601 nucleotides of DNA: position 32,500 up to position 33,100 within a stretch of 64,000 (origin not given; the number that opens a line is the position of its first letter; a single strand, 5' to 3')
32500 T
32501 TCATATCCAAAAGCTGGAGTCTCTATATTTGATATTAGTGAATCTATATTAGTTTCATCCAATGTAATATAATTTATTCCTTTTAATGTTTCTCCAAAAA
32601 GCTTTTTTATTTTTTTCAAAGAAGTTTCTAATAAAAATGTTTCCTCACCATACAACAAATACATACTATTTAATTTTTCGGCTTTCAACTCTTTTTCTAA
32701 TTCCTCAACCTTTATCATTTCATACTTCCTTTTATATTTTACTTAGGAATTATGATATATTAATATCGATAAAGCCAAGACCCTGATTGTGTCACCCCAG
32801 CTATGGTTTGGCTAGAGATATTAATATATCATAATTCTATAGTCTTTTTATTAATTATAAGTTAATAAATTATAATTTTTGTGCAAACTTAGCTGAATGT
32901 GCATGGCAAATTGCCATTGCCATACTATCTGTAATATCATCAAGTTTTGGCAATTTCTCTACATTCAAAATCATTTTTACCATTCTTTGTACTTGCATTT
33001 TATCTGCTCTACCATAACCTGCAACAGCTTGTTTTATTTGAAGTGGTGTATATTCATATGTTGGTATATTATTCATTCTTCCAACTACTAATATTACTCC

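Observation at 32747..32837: Unclassified structured palindromic element (copy 1): a conserved 49-nt core clamped by a perfect 21-bp stem between ruvC and holA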

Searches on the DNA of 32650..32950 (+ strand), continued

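Call 44: search_with_rna_model(model_id=R1, sources=[L090, L091, L092, L093, L095, L096, L097, L098, L099, L100, L101, L102, L103, L104, L105, L106, L107, L108, L109, L110, L111, L112, L113, L114, L115, L116, L117, L118, L119, L120, L121, L122, L123, L124, L125, L126, L127, L128, L129, L130, L131, L132, L133, L134, L135, L136, L137, L138, L139, L140, L141, L142, L143, L144, L145, L146, L147, L148, L149, L150, L151, L152, L153, L154, L155, L156, L157, L158, L159, L160, L161, L162, L163, L164, L165, L166, L167, L168, L169, L170, L171, L172, L173, L174, L175, window], max_evalue=0.001)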
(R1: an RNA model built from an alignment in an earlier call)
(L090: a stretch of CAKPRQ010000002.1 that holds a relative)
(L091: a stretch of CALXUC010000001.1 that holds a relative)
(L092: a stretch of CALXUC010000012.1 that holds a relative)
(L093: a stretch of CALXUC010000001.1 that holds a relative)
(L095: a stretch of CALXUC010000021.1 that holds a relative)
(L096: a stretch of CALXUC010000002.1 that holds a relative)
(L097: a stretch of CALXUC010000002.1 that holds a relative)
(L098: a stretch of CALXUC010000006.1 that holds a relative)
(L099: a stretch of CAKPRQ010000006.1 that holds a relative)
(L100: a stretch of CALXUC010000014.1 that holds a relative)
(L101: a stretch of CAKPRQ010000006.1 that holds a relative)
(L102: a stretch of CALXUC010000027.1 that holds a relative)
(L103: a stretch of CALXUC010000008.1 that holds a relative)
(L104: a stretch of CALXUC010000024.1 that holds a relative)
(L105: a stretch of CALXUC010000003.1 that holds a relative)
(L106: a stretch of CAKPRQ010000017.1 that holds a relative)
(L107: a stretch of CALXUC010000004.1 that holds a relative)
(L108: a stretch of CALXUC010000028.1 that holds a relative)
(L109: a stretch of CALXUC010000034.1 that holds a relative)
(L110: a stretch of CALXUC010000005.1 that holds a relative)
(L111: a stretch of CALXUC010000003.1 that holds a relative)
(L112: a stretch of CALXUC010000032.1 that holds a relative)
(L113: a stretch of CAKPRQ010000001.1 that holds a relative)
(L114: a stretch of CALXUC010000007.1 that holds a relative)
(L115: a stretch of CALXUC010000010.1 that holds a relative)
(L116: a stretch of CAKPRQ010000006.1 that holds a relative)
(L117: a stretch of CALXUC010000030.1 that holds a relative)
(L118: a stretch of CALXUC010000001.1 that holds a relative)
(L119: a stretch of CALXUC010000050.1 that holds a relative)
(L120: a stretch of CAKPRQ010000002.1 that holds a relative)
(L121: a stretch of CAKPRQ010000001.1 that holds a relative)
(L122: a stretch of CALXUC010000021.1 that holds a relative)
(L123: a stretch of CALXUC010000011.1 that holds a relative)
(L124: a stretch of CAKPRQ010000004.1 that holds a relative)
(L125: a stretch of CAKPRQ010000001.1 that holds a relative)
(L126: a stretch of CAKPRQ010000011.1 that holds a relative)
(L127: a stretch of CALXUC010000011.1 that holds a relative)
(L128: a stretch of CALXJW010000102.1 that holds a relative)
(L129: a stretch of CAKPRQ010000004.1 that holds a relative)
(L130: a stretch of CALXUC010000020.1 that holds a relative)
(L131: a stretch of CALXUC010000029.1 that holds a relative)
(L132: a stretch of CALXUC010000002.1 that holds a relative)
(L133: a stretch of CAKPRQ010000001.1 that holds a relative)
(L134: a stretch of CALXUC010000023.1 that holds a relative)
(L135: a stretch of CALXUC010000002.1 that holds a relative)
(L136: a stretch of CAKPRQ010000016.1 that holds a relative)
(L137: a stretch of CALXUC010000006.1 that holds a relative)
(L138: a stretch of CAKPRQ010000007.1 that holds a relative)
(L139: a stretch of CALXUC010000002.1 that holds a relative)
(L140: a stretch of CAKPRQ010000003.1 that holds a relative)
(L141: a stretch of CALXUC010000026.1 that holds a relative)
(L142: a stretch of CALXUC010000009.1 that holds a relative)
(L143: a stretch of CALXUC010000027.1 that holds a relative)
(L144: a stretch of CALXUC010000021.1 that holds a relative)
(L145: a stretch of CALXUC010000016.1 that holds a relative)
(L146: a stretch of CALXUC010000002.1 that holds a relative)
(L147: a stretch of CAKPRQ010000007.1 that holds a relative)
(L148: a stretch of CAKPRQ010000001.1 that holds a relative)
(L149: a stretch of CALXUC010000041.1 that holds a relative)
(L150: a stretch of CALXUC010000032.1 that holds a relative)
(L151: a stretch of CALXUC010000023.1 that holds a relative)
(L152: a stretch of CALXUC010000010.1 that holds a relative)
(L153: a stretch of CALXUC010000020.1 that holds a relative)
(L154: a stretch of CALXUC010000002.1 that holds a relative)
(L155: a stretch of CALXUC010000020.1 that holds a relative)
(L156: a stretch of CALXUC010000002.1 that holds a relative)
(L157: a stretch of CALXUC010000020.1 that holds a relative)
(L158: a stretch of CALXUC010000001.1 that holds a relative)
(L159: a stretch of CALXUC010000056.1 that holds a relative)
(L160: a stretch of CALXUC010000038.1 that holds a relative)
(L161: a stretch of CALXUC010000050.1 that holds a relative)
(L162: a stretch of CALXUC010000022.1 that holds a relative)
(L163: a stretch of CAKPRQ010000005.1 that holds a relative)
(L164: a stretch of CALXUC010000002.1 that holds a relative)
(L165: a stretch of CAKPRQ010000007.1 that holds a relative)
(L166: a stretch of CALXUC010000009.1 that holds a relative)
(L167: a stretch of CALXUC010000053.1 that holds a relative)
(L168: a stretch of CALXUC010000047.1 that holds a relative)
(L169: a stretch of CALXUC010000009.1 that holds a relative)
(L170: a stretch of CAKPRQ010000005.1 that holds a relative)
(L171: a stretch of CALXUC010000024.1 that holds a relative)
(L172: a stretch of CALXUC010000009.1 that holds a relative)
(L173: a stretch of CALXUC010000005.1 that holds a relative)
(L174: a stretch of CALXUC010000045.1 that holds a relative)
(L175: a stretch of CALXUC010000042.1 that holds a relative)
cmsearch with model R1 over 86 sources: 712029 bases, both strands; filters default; matches with E-value up to 0.001: 270.
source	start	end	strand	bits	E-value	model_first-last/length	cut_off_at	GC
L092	1710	1816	-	124.7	1.2e-23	1-107/107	no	0.36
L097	4798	4904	-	124.3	1.4e-23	1-107/107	no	0.34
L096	6125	6231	-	124.3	1.5e-23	1-107/107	no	0.35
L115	1573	1679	-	121.5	6e-23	1-107/107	no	0.3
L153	1116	1222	-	120.9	8.1e-23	1-107/107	no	0.31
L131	5597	5703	+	120.2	1.2e-22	1-107/107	no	0.31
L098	2137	2243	+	119.6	1.6e-22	1-107/107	no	0.3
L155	5857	5963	-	119.2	1.9e-22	1-107/107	no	0.31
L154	6284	6390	-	118.9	2.2e-22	1-107/107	no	0.32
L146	3426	3532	+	118.3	3e-22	1-107/107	no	0.3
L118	6956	7062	+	118.2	3.2e-22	1-107/107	no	0.3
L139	3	109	+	118.1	3.3e-22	1-107/107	no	0.34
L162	6230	6336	+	118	3.5e-22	1-107/107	no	0.34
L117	2053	2159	+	117.8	3.9e-22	1-107/107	no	0.36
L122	1576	1682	-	117.7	4.1e-22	1-107/107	no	0.31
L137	4144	4250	+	117.7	4.2e-22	1-107/107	no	0.33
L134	3232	3338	+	117.5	4.5e-22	1-107/107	no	0.31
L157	3054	3160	+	117.1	5.6e-22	1-107/107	no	0.34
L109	7091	7197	+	117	5.7e-22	1-107/107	no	0.32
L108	370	476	+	116.8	6.5e-22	1-107/107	no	0.35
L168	688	794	-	116.1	9.2e-22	1-107/107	no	0.32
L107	2226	2332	-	116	9.5e-22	1-107/107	no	0.34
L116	4643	4749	+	115.8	1.1e-21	1-107/107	no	0.31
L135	5915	6021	+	115.7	1.1e-21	1-107/107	no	0.32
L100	3017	3123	-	115.4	1.3e-21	1-107/107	no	0.31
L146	2731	2837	-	115.3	1.4e-21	1-107/107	no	0.3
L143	4280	4386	+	115.3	1.4e-21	1-107/107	no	0.33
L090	2925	3031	+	115.2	1.4e-21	1-107/107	no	0.35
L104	3207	3313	-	115.1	1.5e-21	1-107/107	no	0.32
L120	2690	2796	+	114.7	1.8e-21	1-107/107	no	0.33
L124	4823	4929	+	114.4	2.2e-21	1-107/107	no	0.29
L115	3558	3664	+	113.6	3.3e-21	1-107/107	no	0.33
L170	3116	3223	-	113.5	3.5e-21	1-107/107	no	0.29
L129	2992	3098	+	113.4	3.7e-21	1-107/107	no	0.3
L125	466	572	-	113.3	3.8e-21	1-107/107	no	0.33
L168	1899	2005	-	112.8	4.9e-21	1-107/107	no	0.32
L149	330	436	+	112.3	6.2e-21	1-107/107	no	0.3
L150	5717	5823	-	111.8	8e-21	1-107/107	no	0.3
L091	1903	2010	-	111.8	8.2e-21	1-107/107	no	0.36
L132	624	730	-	111.5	9.4e-21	1-107/107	no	0.29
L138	5718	5824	-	111.1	1.2e-20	1-107/107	no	0.31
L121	3740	3846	+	110.9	1.2e-20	1-107/107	no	0.31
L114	7402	7508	-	110.8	1.3e-20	1-107/107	no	0.29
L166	939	1045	-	110.7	1.4e-20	1-107/107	no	0.32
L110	4146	4252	+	110.7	1.4e-20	1-107/107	no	0.32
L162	3063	3169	+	110.7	1.4e-20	1-107/107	no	0.27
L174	5391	5497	+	110.6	1.5e-20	1-107/107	no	0.31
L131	2308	2414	+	110.4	1.7e-20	1-107/107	no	0.33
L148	2858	2964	-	110.3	1.7e-20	1-107/107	no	0.3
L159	3506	3612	-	110.2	1.8e-20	1-107/107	no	0.3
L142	5135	5241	-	109.9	2.2e-20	1-107/107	no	0.29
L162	4824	4930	+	109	3.3e-20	1-107/107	no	0.3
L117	5110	5216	-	109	3.4e-20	1-107/107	no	0.3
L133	4556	4661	+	108.6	4.1e-20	1-107/107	no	0.32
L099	6889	6995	+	108.5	4.4e-20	1-107/107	no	0.29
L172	7601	7707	-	107.8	6e-20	1-107/107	no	0.36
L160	2883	2989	+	107.7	6.6e-20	1-107/107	no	0.31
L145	1372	1479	+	107.3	8e-20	1-107/107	no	0.3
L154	3915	4020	+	107.3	8.1e-20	1-107/107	no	0.28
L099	1383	1489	+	107.3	8.1e-20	1-107/107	no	0.31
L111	5808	5914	-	106.7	1.1e-19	1-107/107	no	0.31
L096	1269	1375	+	106.4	1.3e-19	1-107/107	no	0.29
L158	3628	3735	-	106.4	1.3e-19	1-107/107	no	0.34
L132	4364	4471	+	105.3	2.2e-19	1-107/107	no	0.29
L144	3393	3499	+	105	2.6e-19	1-107/107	no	0.29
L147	3753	3858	+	104.6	3.2e-19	1-107/107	no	0.34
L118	2178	2285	+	104.4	3.4e-19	1-107/107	no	0.32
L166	7501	7607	-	104.4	3.5e-19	1-107/107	no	0.33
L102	5578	5684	-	104.3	3.6e-19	1-107/107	no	0.31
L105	121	227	+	104.3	3.7e-19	1-107/107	no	0.31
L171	7521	7628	-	104.2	3.9e-19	1-107/107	no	0.31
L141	7051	7156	-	104.1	4.1e-19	1-107/107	no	0.31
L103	1674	1780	-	103.9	4.4e-19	1-107/107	no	0.3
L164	1807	1913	+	103.1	6.7e-19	1-107/107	no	0.3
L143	3441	3547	-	103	6.9e-19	1-107/107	no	0.3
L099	6461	6567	+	103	7.1e-19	1-107/107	no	0.3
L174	3975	4081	-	102.5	9.1e-19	1-107/107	no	0.27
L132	1855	1961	+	102.3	9.9e-19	1-107/107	no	0.25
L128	2554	2660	-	101.9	1.2e-18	1-107/107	no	0.35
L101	4434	4539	+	101.6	1.4e-18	1-107/107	no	0.29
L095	1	92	+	101.6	1.4e-18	16-107/107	5'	0.38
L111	7021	7127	-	101.1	1.9e-18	1-107/107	no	0.3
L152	5346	5452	+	101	1.9e-18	1-107/107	no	0.32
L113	3006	3111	+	100.3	2.8e-18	1-107/107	no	0.3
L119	448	555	+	100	3.2e-18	1-107/107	no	0.31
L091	2106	2212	+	100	3.3e-18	1-107/107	no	0.26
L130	5853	5960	-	99.8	3.5e-18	1-107/107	no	0.31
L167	1947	2053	-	98.9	5.5e-18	1-107/107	no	0.3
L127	1328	1434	+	98.4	7.3e-18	1-107/107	no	0.33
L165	285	391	+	98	8.7e-18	1-107/107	no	0.32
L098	773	880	+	97.5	1.1e-17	1-107/107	no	0.31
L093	842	947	+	97.4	1.2e-17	1-107/107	no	0.34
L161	6584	6690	-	97.3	1.3e-17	1-107/107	no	0.33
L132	3660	3762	-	95.8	2.7e-17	1-107/107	no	0.33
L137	5700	5805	+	95.3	3.5e-17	1-107/107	no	0.32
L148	659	764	+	95.3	3.5e-17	1-107/107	no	0.31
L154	3796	3901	+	94.6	5e-17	1-107/107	no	0.26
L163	3202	3308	+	94.3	5.8e-17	1-107/107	no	0.3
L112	5424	5529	+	93.9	7.1e-17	1-107/107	no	0.3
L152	7278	7384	+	93.7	7.7e-17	1-107/107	no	0.29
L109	783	890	-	93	1.1e-16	1-107/107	no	0.31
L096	4222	4329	+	92.7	1.3e-16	1-107/107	no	0.28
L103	3367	3474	+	92.5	1.4e-16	1-107/107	no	0.31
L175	1810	1917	-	92.4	1.5e-16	1-107/107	no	0.31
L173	4004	4111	-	92.2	1.6e-16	1-107/107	no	0.31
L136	4826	4933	-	91.8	2e-16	1-107/107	no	0.31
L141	5820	5925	+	91.6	2.2e-16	1-107/107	no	0.29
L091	4008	4115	+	91.6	2.3e-16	1-107/107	no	0.31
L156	857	964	-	91.6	2.3e-16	1-107/107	no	0.29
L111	437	545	-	91.4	2.6e-16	1-107/107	no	0.23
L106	7056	7163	+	90.8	3.5e-16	1-107/107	no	0.31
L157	4648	4753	+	90.4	4.2e-16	1-107/107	no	0.28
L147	2332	2437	-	89.8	5.6e-16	1-107/107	no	0.28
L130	4493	4599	+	89.6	6.2e-16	1-107/107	no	0.31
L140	2765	2872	+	88.6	1e-15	1-107/107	no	0.31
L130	6013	6121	-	88.4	1.2e-15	1-107/107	no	0.23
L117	3802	3908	-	86.7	2.7e-15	1-107/107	no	0.29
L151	1003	1110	+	84.6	7.9e-15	1-107/107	no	0.28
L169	7016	7124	+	82.8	2e-14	1-107/107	no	0.25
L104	931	1039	-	81.8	3.2e-14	1-107/107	no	0.23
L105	631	739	+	81.7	3.4e-14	1-107/107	no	0.28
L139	5081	5189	+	81.6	3.5e-14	1-107/107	no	0.23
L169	2742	2849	-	81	4.9e-14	1-107/107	no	0.32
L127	79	187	+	78.3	1.9e-13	1-107/107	no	0.23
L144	5883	5991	+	76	6.2e-13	1-107/107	no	0.21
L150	3470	3578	-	75.8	6.9e-13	1-107/107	no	0.21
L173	4760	4868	+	74.1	1.6e-12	1-107/107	no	0.21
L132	6240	6348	+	70.6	9.3e-12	1-107/107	no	0.2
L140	4264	4369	-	66.8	6.4e-11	1-107/107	no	0.29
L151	1161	1269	+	63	4.3e-10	1-107/107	no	0.2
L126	6773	6874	-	61.7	8.6e-10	1-107/107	no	0.34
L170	3115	3222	+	61.3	1e-09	1-107/107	no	0.29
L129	2993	3099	-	60.9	1.2e-09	1-107/107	no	0.3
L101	4435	4540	-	59.8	2.3e-09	1-107/107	no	0.29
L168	687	793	+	59.2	3.1e-09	1-107/107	no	0.33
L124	4824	4930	-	59.1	3.2e-09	1-107/107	no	0.29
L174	5392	5498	-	59.1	3.2e-09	1-107/107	no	0.31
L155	5856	5962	+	58.7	4e-09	1-107/107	no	0.3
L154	6283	6389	+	58.5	4.3e-09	1-107/107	no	0.32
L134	3233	3339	-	58.5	4.4e-09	1-107/107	no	0.31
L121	3741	3847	-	58.4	4.4e-09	1-107/107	no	0.31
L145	1373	1480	-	58.4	4.5e-09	1-107/107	no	0.3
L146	2730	2836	+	58.1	5.2e-09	1-107/107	no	0.3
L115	1572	1678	+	58.1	5.4e-09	1-107/107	no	0.3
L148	2857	2963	+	57.9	5.8e-09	1-107/107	no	0.3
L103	1518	1626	+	57.9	6e-09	1-107/107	no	0.24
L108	371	477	-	57.7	6.3e-09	1-107/107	no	0.35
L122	1575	1681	+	57.6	6.9e-09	1-107/107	no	0.31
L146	3427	3533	-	57.5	7.1e-09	1-107/107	no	0.3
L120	2691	2797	-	57.4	7.4e-09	1-107/107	no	0.33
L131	5598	5704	-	57.4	7.6e-09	1-107/107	no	0.31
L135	5916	6022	-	57.3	7.9e-09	1-107/107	no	0.32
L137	5701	5806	-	57.2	8.3e-09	1-107/107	no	0.32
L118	6957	7063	-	57.1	8.8e-09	1-107/107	no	0.3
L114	7401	7507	+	57.1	9e-09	1-107/107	no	0.3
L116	4644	4750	-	57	9.4e-09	1-107/107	no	0.31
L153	1115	1221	+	56.8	1e-08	1-107/107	no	0.31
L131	2309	2415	-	56.7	1.1e-08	1-107/107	no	0.32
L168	1898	2004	+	56.7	1.1e-08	1-107/107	no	0.32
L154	3916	4021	-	56.7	1.1e-08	1-107/107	no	0.28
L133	4557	4662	-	56.4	1.3e-08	1-107/107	no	0.32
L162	4825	4931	-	55.9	1.6e-08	1-107/107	no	0.3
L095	1442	1547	+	55.5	1.9e-08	1-107/107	no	0.3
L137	4145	4251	-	55.5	2e-08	1-107/107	no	0.33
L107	2225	2331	+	55.4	2.1e-08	1-107/107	no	0.33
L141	7050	7155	+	55.4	2.1e-08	1-107/107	no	0.31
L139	4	110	-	55.2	2.3e-08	1-107/107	no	0.34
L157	3055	3161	-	55.1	2.4e-08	1-107/107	no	0.33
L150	5716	5822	+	54.9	2.6e-08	1-107/107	no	0.3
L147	3754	3859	-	54.9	2.7e-08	1-107/107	no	0.34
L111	7020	7126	+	54.7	3e-08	1-107/107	no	0.3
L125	465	571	+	54.6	3.1e-08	1-107/107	no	0.32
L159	3505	3611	+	54.5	3.3e-08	1-107/107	no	0.31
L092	1709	1815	+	54.5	3.3e-08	1-107/107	no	0.36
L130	4494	4600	-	54.4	3.4e-08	1-107/107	no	0.31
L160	2884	2990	-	54.3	3.6e-08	1-107/107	no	0.31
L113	3007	3112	-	54.2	3.8e-08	1-107/107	no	0.29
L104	3206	3312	+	54.2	3.9e-08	1-107/107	no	0.32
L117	2054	2160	-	54.1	4e-08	1-107/107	no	0.35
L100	3016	3122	+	53.9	4.4e-08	1-107/107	no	0.32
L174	3974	4080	+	53.8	4.6e-08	1-107/107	no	0.27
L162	6231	6337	-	53.6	5.1e-08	1-107/107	no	0.34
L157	4649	4754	-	53.5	5.5e-08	1-107/107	no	0.28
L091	4009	4116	-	53.4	5.6e-08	1-107/107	no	0.31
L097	4797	4903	+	53.3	5.9e-08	1-107/107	no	0.34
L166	938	1044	+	53.3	6.1e-08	1-107/107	no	0.33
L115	3559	3665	-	53.1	6.6e-08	1-107/107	no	0.33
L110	4147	4253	-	53.1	6.6e-08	1-107/107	no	0.32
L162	3064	3170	-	53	6.9e-08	1-107/107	no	0.27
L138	5717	5823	+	53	7.1e-08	1-107/107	no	0.31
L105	122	228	-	52.9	7.3e-08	1-107/107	no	0.31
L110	127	233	-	52.9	7.5e-08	1-107/107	no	0.26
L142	5134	5240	+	52.8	7.7e-08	1-107/107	no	0.29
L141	5821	5926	-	52.5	8.8e-08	1-107/107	no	0.29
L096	6124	6230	+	52.5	8.8e-08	1-107/107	no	0.36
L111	5807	5913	+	52.5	8.8e-08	1-107/107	no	0.31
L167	1946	2052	+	51.8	1.3e-07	1-107/107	no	0.3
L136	4825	4932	+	51.7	1.4e-07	1-107/107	no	0.31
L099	6890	6996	-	51.6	1.4e-07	1-107/107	no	0.29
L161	6583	6689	+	51.6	1.4e-07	1-107/107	no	0.33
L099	1384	1490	-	51.6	1.5e-07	1-107/107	no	0.3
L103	1673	1779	+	51.5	1.5e-07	1-107/107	no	0.29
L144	3394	3500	-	51.5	1.5e-07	1-107/107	no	0.29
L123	7937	8000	-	51.5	1.5e-07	44-107/107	5'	0.36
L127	1329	1435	-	51.1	1.8e-07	1-107/107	no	0.33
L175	1809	1916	+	50.9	2e-07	1-107/107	no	0.31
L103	3368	3475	-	50.7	2.2e-07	1-107/107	no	0.31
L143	4281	4387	-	50.6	2.3e-07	1-107/107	no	0.33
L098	2138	2244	-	50.4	2.6e-07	1-107/107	no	0.31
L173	4003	4110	+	50.3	2.7e-07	1-107/107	no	0.31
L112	5425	5530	-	50.2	2.8e-07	1-107/107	no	0.3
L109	7092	7198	-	50.1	3e-07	1-107/107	no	0.32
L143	3440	3546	+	50.1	3e-07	1-107/107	no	0.3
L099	6462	6568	-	49.9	3.4e-07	1-107/107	no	0.3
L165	286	392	-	49.5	4.2e-07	1-107/107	no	0.32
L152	7279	7385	-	49.4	4.2e-07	1-107/107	no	0.29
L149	331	437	-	49.4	4.2e-07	1-107/107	no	0.3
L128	2553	2659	+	49.4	4.4e-07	1-107/107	no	0.35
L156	856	963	+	49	5.3e-07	1-107/107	no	0.29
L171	7520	7627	+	49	5.3e-07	1-107/107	no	0.31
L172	7600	7706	+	48.7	6.2e-07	1-107/107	no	0.36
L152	5347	5453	-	48.6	6.4e-07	1-107/107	no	0.32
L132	1856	1962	-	48.1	8.2e-07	1-107/107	no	0.26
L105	632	740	-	47.8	9.6e-07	1-107/107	no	0.28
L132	4365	4472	-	47.6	1.1e-06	1-107/107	no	0.29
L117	5109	5215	+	47.5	1.1e-06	1-107/107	no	0.3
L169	2741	2848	+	47.4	1.2e-06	1-107/107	no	0.32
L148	660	765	-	47.3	1.3e-06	1-107/107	no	0.31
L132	623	729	+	47.2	1.3e-06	1-107/107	no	0.29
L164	1808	1914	-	47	1.5e-06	1-107/107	no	0.3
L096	1270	1376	-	46.9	1.5e-06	1-107/107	no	0.29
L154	3797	3902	-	46.7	1.7e-06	1-107/107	no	0.26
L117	3801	3907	+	46.2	2.2e-06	1-107/107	no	0.29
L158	3627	3734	+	46.1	2.3e-06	1-107/107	no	0.34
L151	1004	1111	-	46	2.4e-06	1-107/107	no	0.28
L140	2766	2873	-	46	2.4e-06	1-107/107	no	0.31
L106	7057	7164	-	45.9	2.6e-06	1-107/107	no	0.31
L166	7500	7606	+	45.6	3e-06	1-107/107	no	0.34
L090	2926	3032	-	45.4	3.2e-06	1-107/107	no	0.35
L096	4223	4330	-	45.1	3.8e-06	1-107/107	no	0.28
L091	1902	2009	+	45.1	3.9e-06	1-107/107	no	0.36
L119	449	556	-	45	4.1e-06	1-107/107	no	0.31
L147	2333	2436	+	44.9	4.2e-06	1-107/107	no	0.28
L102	5577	5683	+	44.8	4.5e-06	1-107/107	no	0.31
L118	2179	2286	-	44.3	5.9e-06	1-107/107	no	0.31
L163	3203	3309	-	43.4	8.8e-06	1-107/107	no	0.29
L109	782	889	+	43.4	9.2e-06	1-107/107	no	0.31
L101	6331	6434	-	43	1.1e-05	1-107/107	no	0.16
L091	2107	2211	-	42.4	1.5e-05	1-107/107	no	0.27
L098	774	881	-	42.2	1.7e-05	1-107/107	no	0.31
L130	5852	5959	+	41.1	3e-05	1-107/107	no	0.31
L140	4263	4368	+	39.7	5.8e-05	1-107/107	no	0.28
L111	436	544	+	39.6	6.3e-05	1-107/107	no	0.23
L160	7377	7507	-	39.2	7.6e-05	1-107/107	no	0.23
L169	7017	7125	-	38.4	0.00011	1-107/107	no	0.25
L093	4290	4371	-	38.2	0.00013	1-107/107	no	0.28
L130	6012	6120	+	37.9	0.00014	1-107/107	no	0.23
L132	3659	3761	+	37.3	0.0002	1-107/107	no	0.33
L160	7376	7506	+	36.8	0.00025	1-107/107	no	0.23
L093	843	948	-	36.2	0.00035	1-107/107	no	0.34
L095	1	93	-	35.7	0.00044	1-93/107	3'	0.38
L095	1443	1548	-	35.4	0.00053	1-107/107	no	0.3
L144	5884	5992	-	34.9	0.00067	1-107/107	no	0.21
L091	6685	6753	-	34.6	0.00078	1-107/107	no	0.14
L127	80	188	-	34.3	0.0009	1-107/107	no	0.23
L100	3158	3225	-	34.3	0.0009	1-107/107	no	0.16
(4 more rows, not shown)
